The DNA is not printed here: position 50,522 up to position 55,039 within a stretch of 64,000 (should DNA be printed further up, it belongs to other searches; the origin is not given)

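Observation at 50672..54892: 1400-aa double-activase/dehydratase-like fusion: candidate anaerobic ether-lipid (PlsA/PlsR or Ger-type) enzyme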

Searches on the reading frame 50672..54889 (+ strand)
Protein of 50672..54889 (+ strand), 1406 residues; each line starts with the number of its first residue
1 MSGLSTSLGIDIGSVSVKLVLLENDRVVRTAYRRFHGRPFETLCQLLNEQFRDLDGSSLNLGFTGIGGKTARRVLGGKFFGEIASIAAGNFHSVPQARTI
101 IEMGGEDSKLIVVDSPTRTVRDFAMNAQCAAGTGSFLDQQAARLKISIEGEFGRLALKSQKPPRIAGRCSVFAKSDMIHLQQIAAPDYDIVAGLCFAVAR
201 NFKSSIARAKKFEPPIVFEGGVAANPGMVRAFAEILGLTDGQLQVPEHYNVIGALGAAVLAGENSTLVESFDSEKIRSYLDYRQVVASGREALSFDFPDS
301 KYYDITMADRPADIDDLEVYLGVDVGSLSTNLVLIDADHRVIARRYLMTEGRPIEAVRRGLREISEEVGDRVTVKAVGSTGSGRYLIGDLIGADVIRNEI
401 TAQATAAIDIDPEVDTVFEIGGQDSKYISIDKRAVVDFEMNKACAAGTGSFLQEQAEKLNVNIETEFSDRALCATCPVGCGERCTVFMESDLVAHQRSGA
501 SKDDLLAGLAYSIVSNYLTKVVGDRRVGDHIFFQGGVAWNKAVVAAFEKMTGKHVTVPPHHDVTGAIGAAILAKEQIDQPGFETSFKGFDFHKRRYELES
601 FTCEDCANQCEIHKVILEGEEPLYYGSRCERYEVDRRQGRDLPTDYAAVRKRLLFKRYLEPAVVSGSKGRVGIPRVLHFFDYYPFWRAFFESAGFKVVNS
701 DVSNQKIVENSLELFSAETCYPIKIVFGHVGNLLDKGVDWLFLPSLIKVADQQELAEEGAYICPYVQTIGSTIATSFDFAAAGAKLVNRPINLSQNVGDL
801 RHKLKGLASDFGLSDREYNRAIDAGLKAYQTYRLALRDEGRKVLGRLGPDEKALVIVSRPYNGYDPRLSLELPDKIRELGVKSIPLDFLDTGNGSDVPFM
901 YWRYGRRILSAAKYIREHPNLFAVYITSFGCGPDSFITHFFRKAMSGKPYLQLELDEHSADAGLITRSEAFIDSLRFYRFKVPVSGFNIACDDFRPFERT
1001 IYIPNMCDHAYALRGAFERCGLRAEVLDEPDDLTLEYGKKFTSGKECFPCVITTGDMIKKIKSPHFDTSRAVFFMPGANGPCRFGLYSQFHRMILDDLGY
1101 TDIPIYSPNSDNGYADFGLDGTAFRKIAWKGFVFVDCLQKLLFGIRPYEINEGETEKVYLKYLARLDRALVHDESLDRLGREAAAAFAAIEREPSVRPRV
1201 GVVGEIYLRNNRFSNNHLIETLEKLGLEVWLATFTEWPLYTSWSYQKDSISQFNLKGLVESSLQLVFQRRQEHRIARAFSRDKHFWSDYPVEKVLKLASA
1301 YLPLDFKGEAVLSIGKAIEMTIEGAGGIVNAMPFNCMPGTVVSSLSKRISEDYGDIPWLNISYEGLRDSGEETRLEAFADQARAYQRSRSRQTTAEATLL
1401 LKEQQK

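Call 5: search_protein_families(library=pfam, proteins=[window:50672-54889:+], max_evalue=0.01)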
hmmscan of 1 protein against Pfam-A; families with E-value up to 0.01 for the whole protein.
window:50672-54889:+ (1406 aa): 3 families
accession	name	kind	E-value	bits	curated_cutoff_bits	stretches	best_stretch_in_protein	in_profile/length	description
PF01869.26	BcrAD_BadFG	-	9.2e-77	258.6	31.5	2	321-573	1-271/271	BadF/BadG/BcrA/BcrD ATPase family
PF09989.15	DUF2229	-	1.2e-58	198.7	29.4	1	670-888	1-217/218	CoA enzyme activase uncharacterised domain (DUF2229)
PF02782.22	FGGY_C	-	3.1e-06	27.5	27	0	191-262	128-195/198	FGGY family of carbohydrate kinases, C-terminal domain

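Call 6: search_protein_families(library=ncbifam, proteins=[window:50672-54889:+], max_evalue=0.01)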
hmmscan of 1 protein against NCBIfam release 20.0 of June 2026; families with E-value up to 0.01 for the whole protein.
window:50672-54889:+ (1406 aa): 8 families
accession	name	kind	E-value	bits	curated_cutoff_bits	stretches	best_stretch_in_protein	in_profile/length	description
TIGR00241.1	CoA_E_activ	domain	2.3e-95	318.9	125.4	2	320-572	2-248/248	acyl-CoA dehydratase activase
TIGR03286.1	methan_mark_15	hypoth_equivalog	7.5e-55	186.5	455.75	2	319-574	145-402/404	methanogenesis marker 15 protein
TIGR02259.1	benz_CoA_red_A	equivalog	2.2e-48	165.1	578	2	378-570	234-429/432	benzoyl-CoA reductase subunit A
TIGR03192.1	benz_CoA_bzdQ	equivalog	1.9e-41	142.4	380.2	2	9-260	36-285/293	benzoyl-CoA reductase, bzd-type, subunit Q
TIGR02261.1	benz_CoA_red_D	equivalog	8e-30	103.9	312.85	2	8-259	4-260/262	benzoyl-CoA reductase subunit D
NF009842.0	PRK13317.1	equivalog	0.0002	20.8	234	0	541-575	240-274/277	type II pantothenate kinase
NF007251.0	PRK09698.1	equivalog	0.0032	16.8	253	0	6-76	7-84/304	allose kinase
TIGR01312.1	XylB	equivalog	0.0087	14.6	380.25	0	529-574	392-436/481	xylulokinase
